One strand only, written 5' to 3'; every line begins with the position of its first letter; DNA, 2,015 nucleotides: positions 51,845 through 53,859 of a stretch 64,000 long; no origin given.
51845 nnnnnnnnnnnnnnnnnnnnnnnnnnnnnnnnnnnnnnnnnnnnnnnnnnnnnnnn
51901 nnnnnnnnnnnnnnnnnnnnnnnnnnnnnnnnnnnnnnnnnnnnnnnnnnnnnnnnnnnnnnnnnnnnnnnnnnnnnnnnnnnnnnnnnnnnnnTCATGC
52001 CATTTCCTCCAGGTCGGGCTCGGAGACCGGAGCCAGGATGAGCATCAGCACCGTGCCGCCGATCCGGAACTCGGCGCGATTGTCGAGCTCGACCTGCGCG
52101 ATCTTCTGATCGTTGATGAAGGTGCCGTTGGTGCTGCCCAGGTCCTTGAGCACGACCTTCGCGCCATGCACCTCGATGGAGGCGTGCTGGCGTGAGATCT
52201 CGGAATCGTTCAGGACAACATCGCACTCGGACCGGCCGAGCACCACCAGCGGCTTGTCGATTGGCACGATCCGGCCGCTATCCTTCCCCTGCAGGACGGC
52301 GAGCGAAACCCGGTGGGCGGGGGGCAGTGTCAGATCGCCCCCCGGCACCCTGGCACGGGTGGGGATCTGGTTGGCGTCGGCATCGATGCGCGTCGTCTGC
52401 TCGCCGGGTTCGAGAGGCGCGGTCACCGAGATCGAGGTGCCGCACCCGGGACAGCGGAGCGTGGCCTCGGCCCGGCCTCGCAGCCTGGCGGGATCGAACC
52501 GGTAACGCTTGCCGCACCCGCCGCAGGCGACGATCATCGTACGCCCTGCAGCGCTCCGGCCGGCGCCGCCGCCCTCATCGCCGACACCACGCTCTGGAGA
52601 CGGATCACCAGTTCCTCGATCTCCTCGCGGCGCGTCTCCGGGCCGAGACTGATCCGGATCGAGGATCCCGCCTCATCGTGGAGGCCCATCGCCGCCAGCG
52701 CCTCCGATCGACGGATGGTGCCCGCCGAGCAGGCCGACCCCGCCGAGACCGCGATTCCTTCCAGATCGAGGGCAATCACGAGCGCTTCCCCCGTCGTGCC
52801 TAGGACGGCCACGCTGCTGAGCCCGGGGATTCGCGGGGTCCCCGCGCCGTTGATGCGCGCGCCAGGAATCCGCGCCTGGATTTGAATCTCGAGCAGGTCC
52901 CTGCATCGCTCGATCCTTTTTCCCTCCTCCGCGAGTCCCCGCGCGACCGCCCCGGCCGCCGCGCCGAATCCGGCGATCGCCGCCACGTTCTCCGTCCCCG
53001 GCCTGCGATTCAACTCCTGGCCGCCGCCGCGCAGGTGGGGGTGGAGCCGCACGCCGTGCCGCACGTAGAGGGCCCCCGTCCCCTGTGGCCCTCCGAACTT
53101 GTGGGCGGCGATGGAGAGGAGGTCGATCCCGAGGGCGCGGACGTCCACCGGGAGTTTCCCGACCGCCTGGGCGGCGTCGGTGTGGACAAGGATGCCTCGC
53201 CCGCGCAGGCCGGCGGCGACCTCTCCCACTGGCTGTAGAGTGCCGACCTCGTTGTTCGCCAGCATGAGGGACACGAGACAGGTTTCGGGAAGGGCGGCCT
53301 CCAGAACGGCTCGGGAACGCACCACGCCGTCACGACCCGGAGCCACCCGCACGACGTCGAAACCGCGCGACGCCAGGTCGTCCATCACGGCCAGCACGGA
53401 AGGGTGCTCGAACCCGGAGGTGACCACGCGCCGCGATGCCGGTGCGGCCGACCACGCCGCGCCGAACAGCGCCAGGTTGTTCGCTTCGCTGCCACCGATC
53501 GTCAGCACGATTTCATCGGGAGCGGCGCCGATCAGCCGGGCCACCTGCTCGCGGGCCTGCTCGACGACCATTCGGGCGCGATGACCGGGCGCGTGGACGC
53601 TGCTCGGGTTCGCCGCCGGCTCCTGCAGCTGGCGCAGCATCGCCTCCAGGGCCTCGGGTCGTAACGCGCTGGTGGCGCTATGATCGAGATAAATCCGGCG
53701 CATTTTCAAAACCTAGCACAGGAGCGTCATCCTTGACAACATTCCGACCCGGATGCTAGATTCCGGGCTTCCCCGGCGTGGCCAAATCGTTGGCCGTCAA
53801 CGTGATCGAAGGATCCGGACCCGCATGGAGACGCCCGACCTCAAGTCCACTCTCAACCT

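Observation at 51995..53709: Zinc-ribbon/FHA protein inserted between cysteine desulfurase and MnmA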

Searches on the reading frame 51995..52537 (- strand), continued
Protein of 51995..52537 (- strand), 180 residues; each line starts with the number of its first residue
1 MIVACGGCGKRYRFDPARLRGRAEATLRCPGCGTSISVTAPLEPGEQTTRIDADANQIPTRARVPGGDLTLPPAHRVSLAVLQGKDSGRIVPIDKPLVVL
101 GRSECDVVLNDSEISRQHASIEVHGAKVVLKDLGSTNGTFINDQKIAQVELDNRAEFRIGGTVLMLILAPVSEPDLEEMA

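Call 78: find_encoding_contigs(protein=P0118, flank=8000, max_places=1)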
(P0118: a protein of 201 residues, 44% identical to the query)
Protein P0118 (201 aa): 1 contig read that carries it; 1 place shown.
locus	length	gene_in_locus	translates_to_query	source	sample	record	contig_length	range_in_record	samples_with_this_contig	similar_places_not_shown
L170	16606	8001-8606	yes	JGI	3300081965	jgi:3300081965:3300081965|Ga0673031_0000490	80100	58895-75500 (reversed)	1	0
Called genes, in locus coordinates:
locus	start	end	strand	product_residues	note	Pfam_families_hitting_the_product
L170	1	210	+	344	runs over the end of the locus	PF00742:Homoserine_dh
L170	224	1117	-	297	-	PF01904:DUF72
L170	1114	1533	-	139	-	PF03682:UPF0158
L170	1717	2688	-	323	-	PF03320:FBPase_glpX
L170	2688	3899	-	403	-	PF02771:Acyl-CoA_dh_N, PF02770:Acyl-CoA_dh_M, PF00441:Acyl-CoA_dh_1, PF08028:Acyl-CoA_dh_2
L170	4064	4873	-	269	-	PF00378:ECH_1, PF16113:ECH_2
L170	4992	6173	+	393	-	PF00266:Aminotran_5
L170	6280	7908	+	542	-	PF13485:Peptidase_MA_2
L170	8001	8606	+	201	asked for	PF13717:Zn_ribbon_4, PF16697:Yop-YscD_cpl, PF00498:FHA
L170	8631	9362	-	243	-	PF22935:RM44_endonuclase (faint), PF14622:Ribonucleas_3_3, PF00636:Ribonuclease_3, PF00035:dsrm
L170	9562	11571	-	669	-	PF00672:HAMP, PF07228:SpoIIE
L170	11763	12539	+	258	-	-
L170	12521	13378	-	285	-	-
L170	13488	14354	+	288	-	PF03631:Virul_fac_BrkB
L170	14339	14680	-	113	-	PF04977:DivIC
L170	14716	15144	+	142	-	PF03091:CutA1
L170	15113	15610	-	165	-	PF05163:DinB, PF04978:MST (faint), PF12867:DinB_2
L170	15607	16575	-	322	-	-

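Call 80: search_protein_representatives(protein=window:51998-52537:-)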
Query: 180 residues. Proteins with E-value up to 0.001 (for the whole library): 52210; up to 1e-10: 4762; up to 1e-30: 65. The best 150 are listed.
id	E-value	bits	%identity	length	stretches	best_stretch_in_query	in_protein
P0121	1.7e-78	278.7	38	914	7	78-166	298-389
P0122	6.4e-52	192.1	52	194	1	1-169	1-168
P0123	7.4e-46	172.4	49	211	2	28-169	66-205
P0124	1.6e-43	164.8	38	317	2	1-170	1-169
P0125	1.7e-41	158.2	36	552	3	78-165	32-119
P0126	4.4e-40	153.6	46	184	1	1-169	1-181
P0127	9.3e-40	152.6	46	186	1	1-168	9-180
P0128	2.1e-39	151.4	33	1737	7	67-148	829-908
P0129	3.9e-38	147.2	45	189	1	1-174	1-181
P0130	4.1e-38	147.2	40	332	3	41-171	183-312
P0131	1.6e-37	145.3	36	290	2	27-168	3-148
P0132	1.6e-37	145.3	49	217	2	53-170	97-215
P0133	1.9e-37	145.0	33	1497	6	76-170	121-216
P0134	2.3e-37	144.7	44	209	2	36-171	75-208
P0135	5.1e-37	143.6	34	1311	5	73-162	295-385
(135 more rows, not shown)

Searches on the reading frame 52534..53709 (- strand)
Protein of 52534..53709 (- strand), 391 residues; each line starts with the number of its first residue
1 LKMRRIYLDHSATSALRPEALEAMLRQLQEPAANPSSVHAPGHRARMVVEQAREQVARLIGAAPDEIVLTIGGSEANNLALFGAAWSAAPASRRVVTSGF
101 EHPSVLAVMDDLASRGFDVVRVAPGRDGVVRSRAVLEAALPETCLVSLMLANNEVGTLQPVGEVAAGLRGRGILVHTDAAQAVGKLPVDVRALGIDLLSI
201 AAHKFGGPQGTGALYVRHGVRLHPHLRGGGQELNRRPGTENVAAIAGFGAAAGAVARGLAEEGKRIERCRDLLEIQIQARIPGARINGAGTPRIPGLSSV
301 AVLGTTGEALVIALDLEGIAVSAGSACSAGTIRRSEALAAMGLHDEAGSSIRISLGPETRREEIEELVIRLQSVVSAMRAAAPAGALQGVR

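Call 3: search_protein_families(library=pfam, proteins=[window:52534-53709:-], max_evalue=0.01)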
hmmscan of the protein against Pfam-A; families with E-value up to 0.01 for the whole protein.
window:52534-53709:- (391 aa): 1 family
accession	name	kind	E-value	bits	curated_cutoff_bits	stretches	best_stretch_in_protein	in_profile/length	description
PF00266.25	Aminotran_5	-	5.3e-70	236.7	21.5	1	6-367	1-371/371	Aminotransferase class-V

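Call 46: search_protein_families(library=ncbifam, proteins=[window:52534-53703:-], max_evalue=0.00001)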
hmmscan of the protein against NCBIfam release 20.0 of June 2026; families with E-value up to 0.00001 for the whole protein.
window:52534-53703:- (389 aa): 15 families
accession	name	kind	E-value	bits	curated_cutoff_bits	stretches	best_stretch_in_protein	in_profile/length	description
TIGR03402.1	FeS_nifS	equivalog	5.2e-114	380.9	530.75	1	4-381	1-378/379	cysteine desulfurase NifS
TIGR03235.1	DNA_S_dndA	equivalog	3.5e-87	293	480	1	5-352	1-352/353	cysteine desulfurase DndA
NF010611.0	PRK14012.1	equivalog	2.2e-86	290.3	548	1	4-381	7-387/406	IscS subfamily cysteine desulfurase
TIGR02006.1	IscS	equivalog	3.9e-83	279.7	643.2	1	3-381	4-383/402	IscS subfamily cysteine desulfurase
NF002806.0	PRK02948.1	subfamily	2.3e-77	260.5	304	1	4-375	2-374/381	IscS subfamily cysteine desulfurase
TIGR03403.1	nifS_epsilon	equivalog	7.1e-73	245.6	587.7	1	4-379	1-379/382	NifS family cysteine desulfurase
TIGR01979.1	sufS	subfamily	1.2e-39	136.3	475.1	1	4-374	20-400/403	SufS family cysteine desulfurase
TIGR01977.1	am_tr_V_EF2568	hypoth_equivalog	2.8e-33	115.4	377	1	4-371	1-375/376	cysteine desulfurase family protein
NF041166.1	f2_encap_cargo1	exception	3.5e-26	92.5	800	1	35-333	279-594/623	family 2A encapsulin nanocompartment cargo protein cysteine desulfurase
TIGR01976.1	am_tr_V_VC1184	hypoth_equivalog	3.2e-24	86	352.35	1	2-217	18-234/401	cysteine desulfurase-like protein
NF006791.0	PRK09295.1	equivalog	9.2e-22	77.7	661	1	4-369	25-398/406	cysteine desulfurase SufS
NF040779.1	Sec_lyase_SclA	exception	9.9e-22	77.3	525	1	4-228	1-227/378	selenocysteine lyase SclA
NF008126.0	PRK10874.1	equivalog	8.8e-21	74.5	607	1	3-371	20-394/401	cysteine desulfurase CsdA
TIGR03392.1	FeS_syn_CsdA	equivalog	2.8e-20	72.9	493.6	1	3-327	17-357/398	cysteine desulfurase CsdA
TIGR04343.1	egtE_PLP_lyase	equivalog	6e-15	54.9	400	1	5-252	16-263/370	ergothioneine biosynthesis PLP-dependent enzyme EgtE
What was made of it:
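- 52534..53703 (-): Class I (NifS/IscS/YrvO-like) cysteine desulfurase, first gene of the operon. The listed ORF begins at a TTG at 53709; the ATG at 53703 is the likelier start. NCBIfam best hit is NifS TIGR03402 at 381 bits, below its 531 cut-off (call 46).
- On NifS sensu stricto (TIGR03402) / IscS (TIGR02006): 381 bits against 531 for NifS, and 280 against 643 for IscS (call 46).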
